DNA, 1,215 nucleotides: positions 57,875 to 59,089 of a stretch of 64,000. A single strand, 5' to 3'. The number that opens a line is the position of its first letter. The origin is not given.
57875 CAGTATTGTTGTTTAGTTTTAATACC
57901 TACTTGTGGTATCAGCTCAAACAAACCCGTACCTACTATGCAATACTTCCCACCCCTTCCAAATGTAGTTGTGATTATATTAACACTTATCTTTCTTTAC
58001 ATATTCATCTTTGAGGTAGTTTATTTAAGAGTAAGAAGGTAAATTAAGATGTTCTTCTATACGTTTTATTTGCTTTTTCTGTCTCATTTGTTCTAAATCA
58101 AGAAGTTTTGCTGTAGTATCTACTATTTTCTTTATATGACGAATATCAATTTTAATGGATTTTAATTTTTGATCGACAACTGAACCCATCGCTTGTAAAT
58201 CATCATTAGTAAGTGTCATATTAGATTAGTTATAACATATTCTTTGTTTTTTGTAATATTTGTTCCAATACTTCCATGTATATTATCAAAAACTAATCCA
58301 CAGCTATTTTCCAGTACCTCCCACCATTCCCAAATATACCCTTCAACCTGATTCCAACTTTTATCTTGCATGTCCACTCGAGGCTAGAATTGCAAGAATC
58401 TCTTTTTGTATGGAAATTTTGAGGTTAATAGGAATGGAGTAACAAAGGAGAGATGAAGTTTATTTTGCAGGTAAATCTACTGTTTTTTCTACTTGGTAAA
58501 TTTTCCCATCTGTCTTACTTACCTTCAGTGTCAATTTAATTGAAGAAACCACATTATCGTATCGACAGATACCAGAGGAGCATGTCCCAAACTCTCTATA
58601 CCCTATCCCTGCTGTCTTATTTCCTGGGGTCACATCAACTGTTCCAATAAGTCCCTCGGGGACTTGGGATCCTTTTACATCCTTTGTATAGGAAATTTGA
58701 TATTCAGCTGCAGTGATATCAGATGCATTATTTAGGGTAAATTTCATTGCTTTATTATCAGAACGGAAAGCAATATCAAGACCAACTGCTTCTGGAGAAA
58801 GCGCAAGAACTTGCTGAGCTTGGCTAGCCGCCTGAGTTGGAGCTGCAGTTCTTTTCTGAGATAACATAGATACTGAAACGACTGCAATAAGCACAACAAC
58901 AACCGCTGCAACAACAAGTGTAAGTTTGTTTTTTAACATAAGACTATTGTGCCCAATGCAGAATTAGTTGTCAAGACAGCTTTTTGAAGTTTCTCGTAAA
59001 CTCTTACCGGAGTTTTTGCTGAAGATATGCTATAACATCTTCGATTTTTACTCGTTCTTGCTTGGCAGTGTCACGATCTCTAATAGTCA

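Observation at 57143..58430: Two diverged ~150-nt direct repeats bracket a two-gene hypothetical cassette; each repeat carries a conserved MSTRG mini-ORF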

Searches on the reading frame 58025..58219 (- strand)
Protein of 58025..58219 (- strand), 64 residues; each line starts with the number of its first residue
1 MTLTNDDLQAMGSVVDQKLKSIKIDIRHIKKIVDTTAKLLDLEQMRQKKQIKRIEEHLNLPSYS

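Call 10: search_protein_families(library=pfam, proteins=[window:58025-58219:-], max_evalue=0.01)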
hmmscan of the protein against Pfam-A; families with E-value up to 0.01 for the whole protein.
window:58025-58219:- (64 aa): 0 families

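Call 18: find_encoding_contigs(protein=window:58025-58219:-, flank=10000, max_places=10)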
Protein window:58025-58219:- (64 aa): 2 contigs read that carry it; 2 places shown.
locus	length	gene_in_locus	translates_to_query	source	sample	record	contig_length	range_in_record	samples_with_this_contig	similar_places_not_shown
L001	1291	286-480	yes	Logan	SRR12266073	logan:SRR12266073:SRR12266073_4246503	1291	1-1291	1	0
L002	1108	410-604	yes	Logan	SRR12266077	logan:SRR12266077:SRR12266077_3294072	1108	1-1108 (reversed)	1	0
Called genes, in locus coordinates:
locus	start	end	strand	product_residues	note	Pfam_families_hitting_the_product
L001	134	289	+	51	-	-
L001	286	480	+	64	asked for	-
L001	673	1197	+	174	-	-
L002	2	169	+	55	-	?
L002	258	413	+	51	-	-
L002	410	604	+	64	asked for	-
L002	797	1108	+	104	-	?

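Call 43: search_protein_families(library=ncbifam, proteins=[window:58025-58219:-], max_evalue=0.1)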
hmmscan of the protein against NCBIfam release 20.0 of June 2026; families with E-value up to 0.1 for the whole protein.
window:58025-58219:- (64 aa): 0 families

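Call 71: search_protein_families(library=phrogs, proteins=[window:58025-58219:-], max_evalue=0.01)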
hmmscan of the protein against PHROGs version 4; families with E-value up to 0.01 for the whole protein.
window:58025-58219:- (64 aa): 0 families

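Call 72: search_protein_families(library=padloc, proteins=[window:58025-58219:-], max_evalue=0.01)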
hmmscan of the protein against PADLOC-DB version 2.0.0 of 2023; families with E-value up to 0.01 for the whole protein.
window:58025-58219:- (64 aa): 0 families

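Call 80: find_related_loci(query=window:58025-58219:-, collection=viral_contigs, flank=3000)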
Query window:58025-58219:- (64 aa) in viral_contigs; peptide patterns used: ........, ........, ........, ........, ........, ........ (x = any residue, [..] = any of these).
19 stretches matched a pattern, but none encodes a relative of the query by tblastn (E <= 1e-3).

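Call 86: predict_structure(protein=window:58025-58219:-)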
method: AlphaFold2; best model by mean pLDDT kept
length: 64 residues; sequences in the alignment: 1
mean_pLDDT: 92.6   pTM: 0.61
mean pLDDT of the five models: 92.6, 91.5, 91.4, 90.8, 90.4
residues with pLDDT >= 90: 53; 70-90: 6; 50-70: 4; < 50: 1
segments of 3 or more residues with pLDDT < 50: none
pLDDT, mean of each block of 10 residues (from residue 1): 93 98 99 99 97 86 54
secondary structure, 60 per line:
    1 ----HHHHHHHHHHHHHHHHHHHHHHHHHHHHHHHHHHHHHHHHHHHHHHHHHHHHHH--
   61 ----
elements in order: H5-58

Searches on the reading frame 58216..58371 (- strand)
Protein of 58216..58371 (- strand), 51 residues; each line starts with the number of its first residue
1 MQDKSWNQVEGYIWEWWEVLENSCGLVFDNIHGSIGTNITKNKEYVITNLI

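Call 21: find_homologous_proteins(query=window:58219-58371:-, max_evalue=10)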
Query seq(51 aa) (51 aa): 1 proteins with E <= 10 among 1 candidates.
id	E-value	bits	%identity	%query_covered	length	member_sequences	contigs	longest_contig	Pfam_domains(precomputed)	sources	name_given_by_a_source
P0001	3.4e-28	113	100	100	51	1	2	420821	-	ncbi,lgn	-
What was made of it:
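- A 51-codon ORF in B was called by gene finders, and its stop overlaps the next gene's start (ATGA) (calls 18, 21).
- Tried and rejected: The word-index search found only itself (call 21).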

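Call 43: search_protein_families(library=ncbifam, proteins=[window:58216-58371:-], max_evalue=0.1)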
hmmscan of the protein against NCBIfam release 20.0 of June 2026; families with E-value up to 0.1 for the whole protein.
window:58216-58371:- (51 aa): 0 families

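Call 71: search_protein_families(library=phrogs, proteins=[window:58216-58371:-], max_evalue=0.01)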
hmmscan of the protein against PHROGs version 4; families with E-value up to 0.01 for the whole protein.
window:58216-58371:- (51 aa): 0 families

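Call 72: search_protein_families(library=padloc, proteins=[window:58216-58371:-], max_evalue=0.01)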
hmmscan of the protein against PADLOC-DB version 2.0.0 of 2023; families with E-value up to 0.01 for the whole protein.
window:58216-58371:- (51 aa): 0 families

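Call 73: search_protein_representatives(protein=window:58219-58371:-)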
Query: 51 residues. Proteins with E-value up to 0.001 (for the whole library): 3; up to 1e-10: 2; up to 1e-30: 0. The best 3 are listed.
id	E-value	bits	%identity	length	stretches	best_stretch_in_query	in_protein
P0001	1.1e-28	113.0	100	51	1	1-51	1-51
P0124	2.1e-13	65.2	34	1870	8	14-34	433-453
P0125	2.9e-04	36.6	32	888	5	5-29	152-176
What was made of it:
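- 58216..58371 (-): 51-codon Trp-rich ORF inside copy B (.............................). Its TGA stop overlaps the ATG of the 64-aa gene (ATGA). No credible homologue in 5.8e9 or 1.84e9 proteins (calls 21, 73).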

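Call 88: list_cluster_members(proteins=[P0001, P0002, P0004, P0006])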
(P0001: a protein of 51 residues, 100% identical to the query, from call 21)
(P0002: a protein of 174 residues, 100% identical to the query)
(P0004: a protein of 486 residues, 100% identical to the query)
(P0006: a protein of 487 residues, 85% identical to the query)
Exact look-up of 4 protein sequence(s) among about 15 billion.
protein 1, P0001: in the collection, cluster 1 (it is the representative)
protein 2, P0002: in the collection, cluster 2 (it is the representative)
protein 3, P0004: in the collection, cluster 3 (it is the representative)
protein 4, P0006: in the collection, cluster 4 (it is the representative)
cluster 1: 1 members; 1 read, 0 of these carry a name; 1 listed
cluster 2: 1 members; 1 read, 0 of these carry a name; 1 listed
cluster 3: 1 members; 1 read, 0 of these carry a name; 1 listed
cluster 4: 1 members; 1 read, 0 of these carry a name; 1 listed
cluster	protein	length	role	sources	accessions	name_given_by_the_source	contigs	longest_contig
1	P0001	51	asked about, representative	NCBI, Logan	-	-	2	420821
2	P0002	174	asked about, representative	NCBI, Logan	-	-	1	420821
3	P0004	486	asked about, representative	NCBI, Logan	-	-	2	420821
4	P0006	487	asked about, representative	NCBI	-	-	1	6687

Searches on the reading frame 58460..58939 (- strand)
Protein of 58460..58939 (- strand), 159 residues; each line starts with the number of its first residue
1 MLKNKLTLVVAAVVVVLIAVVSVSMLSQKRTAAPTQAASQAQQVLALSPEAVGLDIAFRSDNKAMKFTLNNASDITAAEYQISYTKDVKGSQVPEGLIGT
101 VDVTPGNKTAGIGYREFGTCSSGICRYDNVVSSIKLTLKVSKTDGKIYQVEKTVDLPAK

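Call 10: search_protein_families(library=pfam, proteins=[window:58460-58939:-], max_evalue=0.01)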
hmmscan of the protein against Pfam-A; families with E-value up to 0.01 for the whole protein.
window:58460-58939:- (159 aa): 0 families

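Call 43: search_protein_families(library=ncbifam, proteins=[window:58460-58939:-], max_evalue=0.1)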
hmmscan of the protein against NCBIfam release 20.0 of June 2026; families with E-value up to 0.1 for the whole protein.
window:58460-58939:- (159 aa): 2 families
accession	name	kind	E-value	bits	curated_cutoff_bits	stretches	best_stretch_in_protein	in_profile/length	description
NF052375.1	antisigma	equivalog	0.016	15.2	100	1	7-82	87-168/217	anti-sigma factor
TIGR03094.1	sulfo_cyanin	equivalog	0.078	12.4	168.4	0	5-77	5-72/195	sulfocyanin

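Call 49: find_encoding_contigs(protein=window:58460-58939:-, flank=6000, max_places=10)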
Protein window:58460-58939:- (159 aa): no gene with exactly this product is on record in the collection.

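Call 71: search_protein_families(library=phrogs, proteins=[window:58460-58939:-], max_evalue=0.01)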
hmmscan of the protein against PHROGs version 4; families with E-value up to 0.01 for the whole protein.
window:58460-58939:- (159 aa): 0 families

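Call 72: search_protein_families(library=padloc, proteins=[window:58460-58939:-], max_evalue=0.01)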
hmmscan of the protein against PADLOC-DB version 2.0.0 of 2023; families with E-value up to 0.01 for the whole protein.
window:58460-58939:- (159 aa): 0 families
